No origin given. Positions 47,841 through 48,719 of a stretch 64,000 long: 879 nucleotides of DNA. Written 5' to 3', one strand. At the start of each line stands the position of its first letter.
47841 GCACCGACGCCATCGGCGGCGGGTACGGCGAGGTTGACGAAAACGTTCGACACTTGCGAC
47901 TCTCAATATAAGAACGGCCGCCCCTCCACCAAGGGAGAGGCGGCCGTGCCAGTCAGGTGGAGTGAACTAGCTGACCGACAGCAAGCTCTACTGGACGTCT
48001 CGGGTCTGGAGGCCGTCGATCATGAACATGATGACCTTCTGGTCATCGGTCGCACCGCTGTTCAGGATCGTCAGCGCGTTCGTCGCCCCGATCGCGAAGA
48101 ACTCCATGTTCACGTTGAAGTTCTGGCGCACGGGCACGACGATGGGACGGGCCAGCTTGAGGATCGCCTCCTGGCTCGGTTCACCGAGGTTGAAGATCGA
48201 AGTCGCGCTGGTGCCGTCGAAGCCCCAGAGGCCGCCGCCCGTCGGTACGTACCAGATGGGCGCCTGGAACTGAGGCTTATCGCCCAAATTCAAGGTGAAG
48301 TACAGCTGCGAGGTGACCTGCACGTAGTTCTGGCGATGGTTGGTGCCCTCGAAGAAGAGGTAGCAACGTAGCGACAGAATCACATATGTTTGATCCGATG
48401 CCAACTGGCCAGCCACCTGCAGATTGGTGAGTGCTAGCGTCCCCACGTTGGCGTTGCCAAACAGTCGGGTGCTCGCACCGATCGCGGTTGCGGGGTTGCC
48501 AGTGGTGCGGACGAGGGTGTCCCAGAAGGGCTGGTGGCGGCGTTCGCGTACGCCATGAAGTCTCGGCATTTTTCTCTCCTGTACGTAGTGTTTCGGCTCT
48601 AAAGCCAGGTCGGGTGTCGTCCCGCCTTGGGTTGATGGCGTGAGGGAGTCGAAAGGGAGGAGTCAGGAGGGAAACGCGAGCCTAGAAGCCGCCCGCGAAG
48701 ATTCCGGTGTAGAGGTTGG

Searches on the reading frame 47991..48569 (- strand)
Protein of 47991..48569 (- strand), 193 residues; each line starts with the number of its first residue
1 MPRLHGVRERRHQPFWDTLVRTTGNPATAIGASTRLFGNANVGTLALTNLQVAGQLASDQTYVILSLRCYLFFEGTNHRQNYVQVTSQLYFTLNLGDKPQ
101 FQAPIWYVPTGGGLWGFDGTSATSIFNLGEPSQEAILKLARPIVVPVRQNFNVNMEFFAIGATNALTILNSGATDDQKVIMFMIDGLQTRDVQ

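Call 6: search_protein_families(library=pfam, proteins=[window:47991-48569:-], max_evalue=0.1)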
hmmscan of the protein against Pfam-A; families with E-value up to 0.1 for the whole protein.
window:47991-48569:- (193 aa): 0 families

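Call 7: search_protein_families(library=phrogs, proteins=[window:47991-48569:-], max_evalue=0.1)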
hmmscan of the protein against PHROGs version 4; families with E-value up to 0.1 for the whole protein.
window:47991-48569:- (193 aa): 0 families

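Call 29: search_solved_structures(query=A3, max_evalue=10, show_alignments=2)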
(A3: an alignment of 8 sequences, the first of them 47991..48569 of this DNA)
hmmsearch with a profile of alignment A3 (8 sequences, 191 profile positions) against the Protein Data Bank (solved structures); distinct sequences matched with E-value up to 10: 2.
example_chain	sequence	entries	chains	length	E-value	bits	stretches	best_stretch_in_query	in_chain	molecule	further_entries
8j74_A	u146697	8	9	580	0.11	15.3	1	36-115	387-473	High affinity choline transporter 1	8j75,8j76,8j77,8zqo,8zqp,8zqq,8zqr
9bfi_A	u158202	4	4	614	0.12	15.2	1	36-115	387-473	High affinity choline transporter 1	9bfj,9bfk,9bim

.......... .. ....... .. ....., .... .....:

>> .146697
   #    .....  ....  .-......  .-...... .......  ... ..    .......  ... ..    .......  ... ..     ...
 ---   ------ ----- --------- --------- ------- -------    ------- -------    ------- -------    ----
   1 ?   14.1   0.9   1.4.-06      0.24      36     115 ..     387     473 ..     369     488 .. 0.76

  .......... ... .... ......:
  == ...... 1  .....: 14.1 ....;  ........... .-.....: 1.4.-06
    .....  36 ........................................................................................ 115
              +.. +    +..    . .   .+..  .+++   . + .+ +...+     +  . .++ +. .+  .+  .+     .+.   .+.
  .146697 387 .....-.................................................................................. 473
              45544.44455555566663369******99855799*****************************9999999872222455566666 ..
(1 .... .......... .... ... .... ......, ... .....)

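Call 31: find_homologous_proteins(query=window:47991-48569:-, max_evalue=0.001)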
Query window:47991-48569:- (193 aa): 767 proteins with E <= 0.001 among 827 candidates; the best 120 are listed.
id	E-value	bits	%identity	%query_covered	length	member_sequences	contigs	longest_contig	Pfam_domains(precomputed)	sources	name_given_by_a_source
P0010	2.6e-119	414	94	100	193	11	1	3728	-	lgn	-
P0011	2.4e-114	398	92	100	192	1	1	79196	-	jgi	jgi:hypothetical protein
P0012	9.5e-107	373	86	100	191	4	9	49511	-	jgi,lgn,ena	jgi:hypothetical protein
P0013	1.2e-105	369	85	100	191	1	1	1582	-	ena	-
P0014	2.9e-105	368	86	100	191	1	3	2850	-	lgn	-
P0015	5.8e-105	367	85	100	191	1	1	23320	-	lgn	-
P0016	4.8e-104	364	85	100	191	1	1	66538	-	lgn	-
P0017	7.9e-104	363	82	100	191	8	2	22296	-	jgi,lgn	jgi:hypothetical protein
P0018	1.5e-101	356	83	100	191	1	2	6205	-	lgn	-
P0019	7.4e-100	350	83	100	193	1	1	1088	-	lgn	-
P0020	5.3e-99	347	81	100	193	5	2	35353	-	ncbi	-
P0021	5.9e-99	347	80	100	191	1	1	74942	-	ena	-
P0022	9.0e-99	347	81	100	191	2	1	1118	-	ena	-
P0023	1.0e-98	347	78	100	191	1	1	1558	-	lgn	-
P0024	1.1e-98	346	83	99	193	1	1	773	-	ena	-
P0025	2.3e-98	345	79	100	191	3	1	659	-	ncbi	-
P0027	2.3e-98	345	83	99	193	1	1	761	-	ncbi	-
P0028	2.9e-98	345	82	100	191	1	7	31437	-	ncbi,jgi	jgi:hypothetical protein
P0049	1.7e-95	336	78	100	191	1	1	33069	-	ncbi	-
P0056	7.6e-95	334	77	100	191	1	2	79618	-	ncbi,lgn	-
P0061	2.0e-94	333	78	100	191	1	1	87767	-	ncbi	-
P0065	4.7e-94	331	76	100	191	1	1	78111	-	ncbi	-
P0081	2.5e-93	329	76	100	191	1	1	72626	-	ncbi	-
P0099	2.2e-92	326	75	100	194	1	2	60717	-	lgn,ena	-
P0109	2.5e-91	323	75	100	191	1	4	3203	PF24512.2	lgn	-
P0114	9.4e-91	321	76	96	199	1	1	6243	PF24512.2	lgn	-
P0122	2.7e-90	319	72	100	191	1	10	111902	-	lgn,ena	-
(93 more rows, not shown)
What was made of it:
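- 47988..48569 (-): Downstream 193-aa beta-sandwich protein, the most conserved gene of the virus group and a candidate major virion/capsid protein. 767 hits, the best 120 at 72-94% identity (call 31).
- The neighbour is the most conserved gene of the group (call 31).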

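Call 32: search_protein_families(library=pfam, proteins=[P0109, P0114, window:47991-48569:-], max_evalue=10)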
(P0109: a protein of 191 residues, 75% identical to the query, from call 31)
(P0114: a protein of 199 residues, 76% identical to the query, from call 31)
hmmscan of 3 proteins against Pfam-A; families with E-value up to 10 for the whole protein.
P0109 (191 aa): 1 family
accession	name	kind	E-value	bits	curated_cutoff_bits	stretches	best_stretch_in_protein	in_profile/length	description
PF24512.1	DUF7592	-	1.1e-05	25.7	27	1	53-90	30-67/85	Domain of unknown function (DUF7592)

P0114 (199 aa): 1 family
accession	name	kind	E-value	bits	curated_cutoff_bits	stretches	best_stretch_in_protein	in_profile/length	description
PF24512.1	DUF7592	-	1.5e-05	25.3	27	1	63-90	40-67/85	Domain of unknown function (DUF7592)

window:47991-48569:- (193 aa): 0 families

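Call 43: predict_structure(alignment_id=A4)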
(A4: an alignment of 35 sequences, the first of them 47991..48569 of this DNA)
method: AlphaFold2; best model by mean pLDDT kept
length: 193 residues; sequences in the alignment: 35
mean_pLDDT: 67.2   pTM: 0.65
mean pLDDT of the five models: 67.2, 66.5, 65.8, 61.3, 59.2
residues with pLDDT >= 90: 4; 70-90: 93; 50-70: 55; < 50: 41
segments of 3 or more residues with pLDDT < 50: 1-6, 39-58, 115-122, 191-193
pLDDT, mean of each block of 10 residues (from residue 1): 47 70 86 73 44 44 66 80 85 78 73 47 54 56 63 84 88 82 65 44
secondary structure, 60 per line:
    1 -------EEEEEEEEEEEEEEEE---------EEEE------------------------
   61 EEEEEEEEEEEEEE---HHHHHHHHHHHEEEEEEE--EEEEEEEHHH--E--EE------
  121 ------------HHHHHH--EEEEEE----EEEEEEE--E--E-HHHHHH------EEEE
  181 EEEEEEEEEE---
elements in order: E8-23 E33-36 E61-74 H78-88 E89-95 E98-104 H133-138 E141-146 E151-157 H165-170 E177-190
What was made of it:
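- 47988..48569 (-): AF2 pLDDT 67 with 8 long strands (call 43).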

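Call 45: fold_search(model_id=the predicted structure, library=pdb)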
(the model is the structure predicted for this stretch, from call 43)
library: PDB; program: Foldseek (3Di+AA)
matches with E <= 10: 678; with E <= 0.001: 0
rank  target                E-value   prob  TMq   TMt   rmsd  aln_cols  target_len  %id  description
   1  4y6x_C                7.9e-03  0.44  0.21  0.25  12.4       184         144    9  Structure of Tobacco streak virus coat protein at 2.1 Angstroms resolution (C2 crystal form) (released 2016-01-20)
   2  1png                  1.3e-02  0.41  0.26  0.19   9.8       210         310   12  CRYSTAL STRUCTURE OF PEPTIDE-N(4)-(N-ACETYL-BETA-D-GLUCOSAMINYL) ASPARAGINE AMIDASE AT 2.2 ANGSTROMS RESOLUTION (released 1994-11-30)
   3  6oj0_Z                2.3e-02  0.63  0.32  0.33  10.9       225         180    7  Cryo-EM reconstruction of Sulfolobus polyhedral virus 1 (SPV1) (released 2019-10-02)
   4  4y6t_B                2.4e-02  0.35  0.22  0.26   9.7       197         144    7  Structure of Tobacco streak virus coat protein dimer at 2.4 Angstroms resolution (released 2016-01-20)
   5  6l62_A                2.4e-02  0.21  0.25  0.25  15.4       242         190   10  Neutralization mechanism of a monoclonal antibody targeting a porcine circovirus type 2 Cap protein conformational epi (released 2020-02-12)
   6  6yg8_D                2.9e-02  0.33  0.26  0.11   9.6       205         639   11  Cryo-EM structure of a BcsB pentamer in the context of an assembled Bcs macrocomplex (released 2021-02-24)
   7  4y6t_E                3.0e-02  0.28  0.21  0.25  14.2       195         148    7  Structure of Tobacco streak virus coat protein dimer at 2.4 Angstroms resolution (released 2016-01-20)
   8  4yvw_C                3.0e-02  0.12  0.19  0.16  18.6       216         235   11  crystal structure of an enterovirus 71/coxsackievirus A16 chimeric virus-like particle (released 2015-04-15)
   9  3jci                  3.2e-02  0.21  0.24  0.25  16.0       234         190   10  2.9 Angstrom Resolution Cryo-EM 3-D Reconstruction of Close-packed PCV2 Virus-like Particles (released 2016-02-03)
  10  7opx_A                3.2e-02  0.15  0.23  0.17  17.9       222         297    9  CryoEM structure of human enterovirus 70 native virion (released 2022-06-22)
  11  3r0r                  3.2e-02  0.14  0.21  0.21  17.6       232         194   11  The 2.3 A structure of porcine circovirus 2 (released 2011-06-15)
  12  6rpl                  3.2e-02  0.12  0.19  0.19  17.5       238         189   10  Expanded bat circovirus with DNA VLP (released 2020-11-25)
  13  5kc6_C                4.1e-02  0.54  0.23  0.30   7.2       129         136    9  Crystal structure of Cbln1 (Val55-Gly58 deletion mutant) (released 2016-07-27)
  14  5h4c_A                4.8e-02  0.44  0.29  0.37  10.0       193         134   12  Crystal structure of Cbln4 (released 2017-09-06)
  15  4oul_A                5.1e-02  0.51  0.23  0.31   7.8       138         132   12  Crystal structure of human Caprin-2 C1q domain (released 2014-10-29)
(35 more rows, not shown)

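Call 47: search_dna_similar(query=window:47991-48569:-, collection=phages, mode=protein, max_evalue=0.001)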
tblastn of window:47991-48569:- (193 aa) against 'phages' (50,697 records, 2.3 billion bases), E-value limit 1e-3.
No match.

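Call 49: find_encoding_contigs(protein=P0061, flank=10000, max_places=2)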
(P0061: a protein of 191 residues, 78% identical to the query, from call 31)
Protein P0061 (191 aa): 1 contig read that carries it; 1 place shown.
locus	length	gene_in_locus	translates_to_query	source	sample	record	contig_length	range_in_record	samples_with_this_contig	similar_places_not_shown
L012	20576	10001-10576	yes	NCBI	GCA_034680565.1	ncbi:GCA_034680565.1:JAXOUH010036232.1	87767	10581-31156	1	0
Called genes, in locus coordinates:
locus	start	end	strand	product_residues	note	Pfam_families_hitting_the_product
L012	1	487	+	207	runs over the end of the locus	-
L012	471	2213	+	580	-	-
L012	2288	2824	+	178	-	-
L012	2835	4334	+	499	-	-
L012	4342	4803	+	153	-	-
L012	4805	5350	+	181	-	-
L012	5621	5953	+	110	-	-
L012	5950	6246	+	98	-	-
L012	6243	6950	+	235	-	-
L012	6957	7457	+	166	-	-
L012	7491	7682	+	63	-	PF07411:DUF1508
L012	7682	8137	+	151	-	-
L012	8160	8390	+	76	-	-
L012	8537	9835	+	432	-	-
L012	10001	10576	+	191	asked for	-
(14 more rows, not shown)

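Call 50: find_encoding_contigs(protein=P0011, flank=10000, max_places=2)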
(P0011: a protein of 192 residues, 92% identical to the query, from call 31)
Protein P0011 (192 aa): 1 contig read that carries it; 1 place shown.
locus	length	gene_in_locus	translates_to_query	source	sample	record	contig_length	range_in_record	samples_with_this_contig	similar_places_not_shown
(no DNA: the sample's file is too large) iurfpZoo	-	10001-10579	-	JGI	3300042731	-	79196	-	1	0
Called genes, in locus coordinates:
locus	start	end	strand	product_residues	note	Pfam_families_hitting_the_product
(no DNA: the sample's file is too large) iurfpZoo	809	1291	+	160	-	-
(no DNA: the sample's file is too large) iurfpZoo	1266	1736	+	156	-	-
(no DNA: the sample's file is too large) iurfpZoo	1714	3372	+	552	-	-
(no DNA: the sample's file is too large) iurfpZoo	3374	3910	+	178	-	-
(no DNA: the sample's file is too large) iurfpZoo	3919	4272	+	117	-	-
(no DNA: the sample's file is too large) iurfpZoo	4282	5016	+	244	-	-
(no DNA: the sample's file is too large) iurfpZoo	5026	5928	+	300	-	-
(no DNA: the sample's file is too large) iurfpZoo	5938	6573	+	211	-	-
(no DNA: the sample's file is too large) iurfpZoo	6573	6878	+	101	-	-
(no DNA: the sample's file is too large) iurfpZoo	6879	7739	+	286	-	-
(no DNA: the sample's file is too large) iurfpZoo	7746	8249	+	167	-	-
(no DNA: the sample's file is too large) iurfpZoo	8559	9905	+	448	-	-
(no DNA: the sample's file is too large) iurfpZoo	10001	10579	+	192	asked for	-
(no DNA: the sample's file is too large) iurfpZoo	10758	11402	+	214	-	-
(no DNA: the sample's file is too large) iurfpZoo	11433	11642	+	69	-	-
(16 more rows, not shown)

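Call 61: fold_search(model_id=the predicted structure, library=viral)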
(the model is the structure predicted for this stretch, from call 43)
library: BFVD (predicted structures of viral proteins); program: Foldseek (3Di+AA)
matches with E <= 10: 927; with E <= 0.001: 1
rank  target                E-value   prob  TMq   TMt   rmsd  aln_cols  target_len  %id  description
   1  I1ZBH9                9.6e-05  1.00  0.36  0.33   9.2       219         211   11  (no name in the UniProt tables at hand)
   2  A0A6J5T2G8            1.4e-03  0.96  0.31  0.23   8.8       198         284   10  Bacteriophage lambda, Stf, side tail fibre-repeat-2 [uncultured Caudovirales phage]
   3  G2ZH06                1.5e-03  0.96  0.34  0.30   7.3       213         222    9  (no name in the UniProt tables at hand)
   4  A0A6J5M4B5            1.8e-03  0.60  0.21  0.26  12.1       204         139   10  Uncharacterized protein [uncultured Caudovirales phage]
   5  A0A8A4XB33            2.3e-03  0.95  0.38  0.31  11.0       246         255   13  Putative capsid protein [Periparus ater Circoviridae sp.]
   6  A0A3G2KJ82            2.7e-03  0.90  0.29  0.20   7.8       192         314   10  Lysin A [Arthrobacter phage Ryan]
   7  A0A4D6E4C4            2.7e-03  0.38  0.20  0.15  10.5       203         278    9  (no name in the UniProt tables at hand)
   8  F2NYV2                2.9e-03  1.00  0.33  0.32   7.4       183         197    9  Complete DpAV4 genome [Diadromus pulchellus ascovirus 4a]
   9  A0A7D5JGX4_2          3.9e-03  0.82  0.29  0.10  12.5       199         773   12  Tail fiber protein [Synechococcus phage S-CAM7]
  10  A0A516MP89            4.1e-03  0.99  0.37  0.32   6.9       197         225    8  (no name in the UniProt tables at hand)
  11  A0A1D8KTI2            4.1e-03  0.72  0.27  0.11   9.8       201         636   13  Tail fiber protein [Synechococcus phage S-CAM7]
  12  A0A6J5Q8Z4            4.6e-03  0.82  0.25  0.23   9.6       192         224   10  Uncharacterized protein [uncultured Caudovirales phage]
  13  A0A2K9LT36            4.6e-03  0.66  0.29  0.24  17.5       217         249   14  Capsid [uncultured virus]
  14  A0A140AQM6            4.6e-03  0.21  0.20  0.13  20.3       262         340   11  (no name in the UniProt tables at hand)
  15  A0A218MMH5            5.5e-03  0.90  0.29  0.33  10.1       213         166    8  Uncharacterized protein [uncultured virus]
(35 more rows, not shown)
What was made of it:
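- Closest known: N-terminal arginine-rich arms of jelly-roll capsid proteins. Same: The fold hits of the neighbour include such capsid proteins (calls 45, 61).
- It is a beta-sandwich whose weak fold matches are mostly jelly-roll capsid proteins (calls 43, 45, 61).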

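Call 77: search_protein_families(library=ncbifam, proteins=[window:47991-48569:-], max_evalue=0.01)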
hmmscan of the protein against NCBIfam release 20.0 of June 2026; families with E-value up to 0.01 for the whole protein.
window:47991-48569:- (193 aa): 0 families

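Call 87: list_cluster_members(proteins=[P0020, P0025, P0027, P0028, P0049, P0056, P0061, P0065, P0081, P0005])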
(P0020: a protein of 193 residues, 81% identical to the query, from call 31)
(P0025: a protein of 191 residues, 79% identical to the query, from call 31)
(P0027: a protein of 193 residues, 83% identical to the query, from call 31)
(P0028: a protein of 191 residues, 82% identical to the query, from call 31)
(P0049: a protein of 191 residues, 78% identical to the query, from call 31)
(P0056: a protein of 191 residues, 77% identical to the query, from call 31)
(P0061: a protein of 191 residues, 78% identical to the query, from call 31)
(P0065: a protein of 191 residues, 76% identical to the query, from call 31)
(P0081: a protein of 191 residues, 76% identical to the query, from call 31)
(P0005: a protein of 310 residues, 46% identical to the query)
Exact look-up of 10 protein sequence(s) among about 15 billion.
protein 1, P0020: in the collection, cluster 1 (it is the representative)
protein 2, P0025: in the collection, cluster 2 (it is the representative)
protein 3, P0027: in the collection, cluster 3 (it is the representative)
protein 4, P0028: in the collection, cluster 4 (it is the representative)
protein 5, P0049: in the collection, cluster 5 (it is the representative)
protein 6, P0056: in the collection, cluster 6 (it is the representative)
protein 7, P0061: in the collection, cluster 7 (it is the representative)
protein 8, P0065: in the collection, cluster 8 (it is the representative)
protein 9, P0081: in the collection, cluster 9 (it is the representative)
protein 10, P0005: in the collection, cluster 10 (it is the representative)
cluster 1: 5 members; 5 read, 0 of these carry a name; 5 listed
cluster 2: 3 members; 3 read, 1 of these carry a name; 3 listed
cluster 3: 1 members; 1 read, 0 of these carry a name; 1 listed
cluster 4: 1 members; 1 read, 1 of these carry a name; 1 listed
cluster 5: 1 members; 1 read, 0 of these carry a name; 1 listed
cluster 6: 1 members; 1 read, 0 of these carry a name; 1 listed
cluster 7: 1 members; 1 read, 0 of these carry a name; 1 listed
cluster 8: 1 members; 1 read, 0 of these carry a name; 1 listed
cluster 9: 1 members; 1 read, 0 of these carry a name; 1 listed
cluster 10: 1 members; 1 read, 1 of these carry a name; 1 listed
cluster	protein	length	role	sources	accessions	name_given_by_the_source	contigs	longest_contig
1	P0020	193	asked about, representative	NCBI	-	-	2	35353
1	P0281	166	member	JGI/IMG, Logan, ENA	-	-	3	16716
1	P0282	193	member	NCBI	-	-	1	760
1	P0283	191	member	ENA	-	-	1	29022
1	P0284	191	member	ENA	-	-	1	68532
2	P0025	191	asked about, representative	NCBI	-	-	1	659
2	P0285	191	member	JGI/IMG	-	hypothetical protein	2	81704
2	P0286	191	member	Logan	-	-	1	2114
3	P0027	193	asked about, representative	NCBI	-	-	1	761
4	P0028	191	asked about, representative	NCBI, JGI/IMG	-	hypothetical protein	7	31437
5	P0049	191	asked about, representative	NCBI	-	-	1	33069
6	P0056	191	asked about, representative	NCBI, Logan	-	-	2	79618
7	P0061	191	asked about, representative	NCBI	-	-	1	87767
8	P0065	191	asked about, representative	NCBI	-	-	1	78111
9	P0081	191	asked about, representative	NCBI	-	-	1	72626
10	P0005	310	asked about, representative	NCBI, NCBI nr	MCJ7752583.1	MAG: hypothetical protein MUQ65_16090 [Armatimonadetes bacterium] | hypothetical protein [Armatimonadota bacterium]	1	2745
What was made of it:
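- Tried and rejected: NCBI cluster names gave only one doubtful MAG label, Armatimonadota, on a 2.7-kb contig (call 87).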

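Call 91: find_encoding_contigs(protein=P0122, flank=10000, max_places=1)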
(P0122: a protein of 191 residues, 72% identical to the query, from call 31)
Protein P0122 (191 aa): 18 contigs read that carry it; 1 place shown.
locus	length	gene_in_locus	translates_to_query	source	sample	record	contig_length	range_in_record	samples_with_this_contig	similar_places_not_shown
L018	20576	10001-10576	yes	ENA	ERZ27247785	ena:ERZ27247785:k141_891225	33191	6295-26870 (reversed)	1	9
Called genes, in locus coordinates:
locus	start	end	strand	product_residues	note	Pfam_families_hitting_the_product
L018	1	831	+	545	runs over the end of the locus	-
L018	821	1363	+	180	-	-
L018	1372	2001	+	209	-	-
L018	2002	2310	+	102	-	-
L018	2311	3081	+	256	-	-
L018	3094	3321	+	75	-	-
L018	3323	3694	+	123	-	-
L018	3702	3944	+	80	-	-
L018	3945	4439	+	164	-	-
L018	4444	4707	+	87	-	-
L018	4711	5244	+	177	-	-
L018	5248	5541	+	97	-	-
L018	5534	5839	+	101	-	-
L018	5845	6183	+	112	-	-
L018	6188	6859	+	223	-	-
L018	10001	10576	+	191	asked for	-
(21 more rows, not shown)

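Call 92: find_encoding_contigs(protein=P0099, flank=10000, max_places=1)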
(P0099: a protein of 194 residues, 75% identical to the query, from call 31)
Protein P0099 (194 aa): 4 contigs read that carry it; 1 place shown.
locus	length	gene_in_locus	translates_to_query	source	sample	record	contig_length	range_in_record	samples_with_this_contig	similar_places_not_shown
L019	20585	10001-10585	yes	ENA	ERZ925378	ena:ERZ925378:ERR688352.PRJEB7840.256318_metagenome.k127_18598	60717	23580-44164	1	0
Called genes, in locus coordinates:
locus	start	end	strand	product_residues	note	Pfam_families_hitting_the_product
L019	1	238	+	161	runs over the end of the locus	-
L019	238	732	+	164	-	-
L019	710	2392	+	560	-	-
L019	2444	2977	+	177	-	PF01841:Transglut_core (weak)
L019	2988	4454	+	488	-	-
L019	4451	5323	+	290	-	PF01471:PG_binding_1 (faint)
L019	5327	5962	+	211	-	-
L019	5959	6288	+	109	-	-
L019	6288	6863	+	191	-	-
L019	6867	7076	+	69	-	-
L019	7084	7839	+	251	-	-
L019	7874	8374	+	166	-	-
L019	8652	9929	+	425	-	-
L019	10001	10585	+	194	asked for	-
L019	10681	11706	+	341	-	-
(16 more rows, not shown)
